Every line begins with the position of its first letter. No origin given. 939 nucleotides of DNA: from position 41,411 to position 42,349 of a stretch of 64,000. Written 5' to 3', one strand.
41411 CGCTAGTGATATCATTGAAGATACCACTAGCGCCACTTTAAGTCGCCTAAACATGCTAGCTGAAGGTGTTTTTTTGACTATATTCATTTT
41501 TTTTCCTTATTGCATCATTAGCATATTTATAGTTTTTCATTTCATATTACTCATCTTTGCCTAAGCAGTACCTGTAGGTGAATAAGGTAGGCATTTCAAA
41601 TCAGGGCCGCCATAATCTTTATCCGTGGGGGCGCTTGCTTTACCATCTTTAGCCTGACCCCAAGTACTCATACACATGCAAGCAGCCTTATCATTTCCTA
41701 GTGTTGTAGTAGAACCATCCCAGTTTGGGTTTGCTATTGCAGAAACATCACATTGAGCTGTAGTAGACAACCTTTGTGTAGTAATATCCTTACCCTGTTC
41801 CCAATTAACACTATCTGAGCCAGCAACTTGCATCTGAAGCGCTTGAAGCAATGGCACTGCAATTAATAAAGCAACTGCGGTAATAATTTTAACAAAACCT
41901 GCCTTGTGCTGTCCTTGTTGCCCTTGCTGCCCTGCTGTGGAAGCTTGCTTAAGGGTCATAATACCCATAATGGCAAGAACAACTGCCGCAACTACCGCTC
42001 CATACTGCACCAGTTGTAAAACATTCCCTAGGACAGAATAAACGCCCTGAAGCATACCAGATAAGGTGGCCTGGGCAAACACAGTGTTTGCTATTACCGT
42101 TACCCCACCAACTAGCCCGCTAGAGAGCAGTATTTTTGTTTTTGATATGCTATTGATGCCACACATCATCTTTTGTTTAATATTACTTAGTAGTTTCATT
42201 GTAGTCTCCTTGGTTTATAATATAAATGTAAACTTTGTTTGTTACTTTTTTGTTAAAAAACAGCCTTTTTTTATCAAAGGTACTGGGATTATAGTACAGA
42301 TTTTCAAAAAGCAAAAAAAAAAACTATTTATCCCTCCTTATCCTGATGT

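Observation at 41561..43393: Two paralogous Cys-rich extracytoplasmic modules fused to IcmC/IcmD-like helix-loop-helix membrane proteins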

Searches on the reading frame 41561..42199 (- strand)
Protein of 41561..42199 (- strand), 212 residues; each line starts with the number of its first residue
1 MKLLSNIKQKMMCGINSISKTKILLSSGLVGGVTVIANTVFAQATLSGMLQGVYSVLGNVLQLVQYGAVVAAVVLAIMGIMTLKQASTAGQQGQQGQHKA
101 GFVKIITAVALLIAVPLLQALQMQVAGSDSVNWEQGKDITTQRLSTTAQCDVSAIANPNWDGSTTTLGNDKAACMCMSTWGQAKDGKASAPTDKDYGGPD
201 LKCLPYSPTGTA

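Call 3: search_protein_families(library=pfam, proteins=[window:41561-42199:-], max_evalue=1)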
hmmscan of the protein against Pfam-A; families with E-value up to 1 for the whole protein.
window:41561-42199:- (212 aa): 5 families
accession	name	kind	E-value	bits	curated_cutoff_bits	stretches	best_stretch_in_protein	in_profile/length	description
PF09323.15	DUF1980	-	0.011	16.6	25.9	1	66-130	32-101/110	DUF1980 N-terminal domain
PF04956.18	TrbC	-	0.07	13.8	27.9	1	19-85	7-71/98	TrbC/VIRB2 pilin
PF07835.17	COX4_pro_2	-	0.072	13.7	22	0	61-81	25-45/46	Bacterial aa3 type cytochrome c oxidase subunit IV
PF18895.5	T4SS_pilin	-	0.1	13.1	26.6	1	53-118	5-67/71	Type IV secretion system pilin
PF04547.17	Anoctamin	-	0.23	10.7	28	1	62-137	119-194/460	Calcium-activated chloride channel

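Call 4: search_protein_families(library=ncbifam, proteins=[window:41561-42199:-], max_evalue=1)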
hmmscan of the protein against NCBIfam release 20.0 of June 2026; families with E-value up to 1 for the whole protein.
window:41561-42199:- (212 aa): 3 families
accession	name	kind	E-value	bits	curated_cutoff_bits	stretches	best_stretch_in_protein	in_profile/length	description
TIGR03943.1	TIGR03943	equivalog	0.00088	18.7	88.8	1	68-135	17-84/221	TIGR03943 family putative permease subunit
TIGR04154.1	archaeo_STT3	subfamily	0.061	11.6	450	1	28-130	377-481/831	oligosaccharyl transferase, archaeosortase A system-associated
NF041559.1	BTH_I2691_fam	subfamily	0.79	8.1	150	1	27-115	695-783/858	T6SS effector BTH_I2691 family protein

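Call 6: find_homologous_proteins(query=window:41561-42199:-, max_evalue=0.001)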
Query window:41561-42199:- (212 aa): 2 proteins with E <= 0.001 among 580 candidates.
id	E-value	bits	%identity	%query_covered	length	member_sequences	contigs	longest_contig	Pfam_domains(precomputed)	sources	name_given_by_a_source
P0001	1.6e-130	451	100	100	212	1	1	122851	-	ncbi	-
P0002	6.7e-69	250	65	92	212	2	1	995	-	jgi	-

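Call 10: search_protein_families(library=ncbifam, proteins=[P0002], max_evalue=1)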
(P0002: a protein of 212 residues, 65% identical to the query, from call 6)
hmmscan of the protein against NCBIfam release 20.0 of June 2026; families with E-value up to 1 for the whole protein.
P0002 (212 aa): 4 families
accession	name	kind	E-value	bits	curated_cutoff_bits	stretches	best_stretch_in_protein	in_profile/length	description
TIGR03943.1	TIGR03943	equivalog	0.0039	16.6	88.8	1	72-140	17-85/221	TIGR03943 family putative permease subunit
NF040661.1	Osc7112_2153fam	equivalog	0.0098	16.3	50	0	74-93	7-26/75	Osc7112_2153 family protein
NF052673.1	lpg1681_fam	equivalog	0.092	13.1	95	1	109-177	12-78/102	lpg1681 family protein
NF011352.0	PRK14770.1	equivalog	0.12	11.7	223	1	10-77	68-132/173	lipoprotein signal peptidase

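Call 11: search_protein_families(library=pfam, proteins=[P0002], max_evalue=1)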
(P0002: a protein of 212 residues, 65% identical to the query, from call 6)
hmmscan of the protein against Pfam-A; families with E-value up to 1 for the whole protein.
P0002 (212 aa): 7 families
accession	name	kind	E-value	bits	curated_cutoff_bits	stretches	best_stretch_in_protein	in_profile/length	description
PF09323.15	DUF1980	-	0.014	16.3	25.9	1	70-129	35-96/110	DUF1980 N-terminal domain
PF18895.5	T4SS_pilin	-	0.025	15.1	26.6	1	55-122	3-67/71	Type IV secretion system pilin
PF24357.1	TMD0_ABC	-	0.041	14.5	27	1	73-164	31-117/159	ABC transporter TMD0 domain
PF07835.17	COX4_pro_2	-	0.049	14.3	22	0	65-85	25-45/46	Bacterial aa3 type cytochrome c oxidase subunit IV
PF19865.4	DUF6338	-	0.094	12.7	26.5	1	63-136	39-103/205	Family of unknown function (DUF6338)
PF24800.1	DUF7702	-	0.12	12.1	27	1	63-129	107-172/244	Domain of unknown function (DUF7702)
PF04956.18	TrbC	-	0.34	11.6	27.9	1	18-89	6-71/98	TrbC/VIRB2 pilin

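Call 12: find_encoding_contigs(protein=P0001, flank=10000, max_places=4)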
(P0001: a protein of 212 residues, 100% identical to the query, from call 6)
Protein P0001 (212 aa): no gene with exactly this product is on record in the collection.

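Call 76: find_encoding_contigs(protein=P0002, flank=10000, max_places=3)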
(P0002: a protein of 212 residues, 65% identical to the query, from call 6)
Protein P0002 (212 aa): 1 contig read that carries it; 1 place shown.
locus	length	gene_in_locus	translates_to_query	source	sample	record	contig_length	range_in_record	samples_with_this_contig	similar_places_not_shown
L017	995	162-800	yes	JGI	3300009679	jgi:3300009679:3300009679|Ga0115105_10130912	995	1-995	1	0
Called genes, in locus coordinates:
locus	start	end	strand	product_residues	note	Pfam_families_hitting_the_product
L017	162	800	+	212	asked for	-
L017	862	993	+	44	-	?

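Call 83: search_protein_families(library=pfam, alignment_id=A4, max_evalue=0.1)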
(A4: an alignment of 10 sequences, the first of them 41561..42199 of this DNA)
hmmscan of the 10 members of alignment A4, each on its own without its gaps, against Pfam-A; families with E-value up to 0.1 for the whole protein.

A. member 1, window:41561-42199:- (212 aa): 3 families
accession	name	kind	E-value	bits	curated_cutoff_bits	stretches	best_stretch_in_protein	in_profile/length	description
PF09323.15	DUF1980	-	0.011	16.6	25.9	1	66-130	32-101/110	DUF1980 N-terminal domain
PF04956.18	TrbC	-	0.07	13.8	27.9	0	19-85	7-71/98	TrbC/VIRB2 pilin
PF07835.17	COX4_pro_2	-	0.072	13.7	22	0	61-81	25-45/46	Bacterial aa3 type cytochrome c oxidase subunit IV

B. families by the number of members that match (of 10 scanned): 19 families
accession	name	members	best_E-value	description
PF13687.11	DUF4153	4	0.00012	Domain of unknown function (DUF4153)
PF02674.22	Colicin_V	4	0.0016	Colicin V production protein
PF23396.1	DUF7103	4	0.0057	Family of unknown function (DUF7103)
PF00499.25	Oxidored_q3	4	0.0057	NADH-ubiquinone/plastoquinone oxidoreductase chain 6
PF18895.5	T4SS_pilin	3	0.0028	Type IV secretion system pilin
PF13803.12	DUF4184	3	0.0044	Domain of unknown function (DUF4184)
PF13572.11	DUF4134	2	0.0081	Domain of unknown function (DUF4134)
PF09323.15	DUF1980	2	0.011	DUF1980 N-terminal domain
PF07835.17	COX4_pro_2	2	0.049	Bacterial aa3 type cytochrome c oxidase subunit IV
PF20535.3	DUF6750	1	4.5e-47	Family of unknown function (DUF6750)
PF03729.18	DUF308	1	0.011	Short repeat of unknown function (DUF308)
PF24800.1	DUF7702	1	0.023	Domain of unknown function (DUF7702)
PF19609.4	DUF6114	1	0.023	Family of unknown function (DUF6114)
PF10176.14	NEDD4_Bsd2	1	0.024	NEDD4/Bsd2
PF24357.1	TMD0_ABC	1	0.041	ABC transporter TMD0 domain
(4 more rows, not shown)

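Call 84: predict_structure(alignment_id=A5)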
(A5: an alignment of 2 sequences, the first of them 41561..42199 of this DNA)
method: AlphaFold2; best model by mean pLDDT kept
length: 212 residues; sequences in the alignment: 2
mean_pLDDT: 40.1   pTM: 0.25
mean pLDDT of the five models: 40.1, 36.4, 36.4, 32.2, 32.0
residues with pLDDT >= 90: 0; 70-90: 0; 50-70: 41; < 50: 171
segments of 3 or more residues with pLDDT < 50: 1-63, 89-93, 118-212
pLDDT, mean of each block of 10 residues (from residue 1): 40 35 35 36 36 42 52 60 52 49 57 50 34 35 31 31 34 31 35 37 33 28
secondary structure, 60 per line:
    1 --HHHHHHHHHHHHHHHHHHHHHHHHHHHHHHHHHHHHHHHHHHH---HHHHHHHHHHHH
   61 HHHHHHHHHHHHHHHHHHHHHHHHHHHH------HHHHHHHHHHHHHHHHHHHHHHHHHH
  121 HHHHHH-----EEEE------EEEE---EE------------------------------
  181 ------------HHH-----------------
elements in order: H3-45 H49-88 H95-126 E132-135 E142-145

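Call 90: find_related_loci(query=A5, collection=metagenome_contigs, flank=6000)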
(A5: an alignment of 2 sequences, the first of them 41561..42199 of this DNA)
Query A5 (212 aa) in metagenome_contigs; peptide patterns used: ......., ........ (x = any residue, [..] = any of these).
434 stretches matched a pattern, but none encodes a relative of the query by tblastn (E <= 1e-3).

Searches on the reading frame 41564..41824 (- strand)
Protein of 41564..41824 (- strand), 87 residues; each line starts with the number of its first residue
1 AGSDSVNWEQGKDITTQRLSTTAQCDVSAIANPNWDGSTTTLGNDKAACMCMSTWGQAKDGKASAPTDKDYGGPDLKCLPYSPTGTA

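Call 89: search_solved_structures(query=window:41564-41824:-, max_evalue=10)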
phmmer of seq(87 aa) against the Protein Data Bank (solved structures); distinct sequences matched with E-value up to 10: 0.

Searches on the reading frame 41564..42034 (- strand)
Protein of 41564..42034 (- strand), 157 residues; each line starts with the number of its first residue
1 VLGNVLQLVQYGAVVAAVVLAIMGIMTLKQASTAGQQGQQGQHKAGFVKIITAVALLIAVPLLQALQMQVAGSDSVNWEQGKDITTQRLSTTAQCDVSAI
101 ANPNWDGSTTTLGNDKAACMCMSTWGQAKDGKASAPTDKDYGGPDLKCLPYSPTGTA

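Call 92: find_related_loci(query=A7, collection=metagenome_contigs, flank=6000)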
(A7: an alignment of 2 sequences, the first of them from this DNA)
Query A7 (157 aa) in metagenome_contigs; peptide patterns used: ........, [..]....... (x = any residue, [..] = any of these).
338 stretches matched a pattern, but none encodes a relative of the query by tblastn (E <= 1e-3).
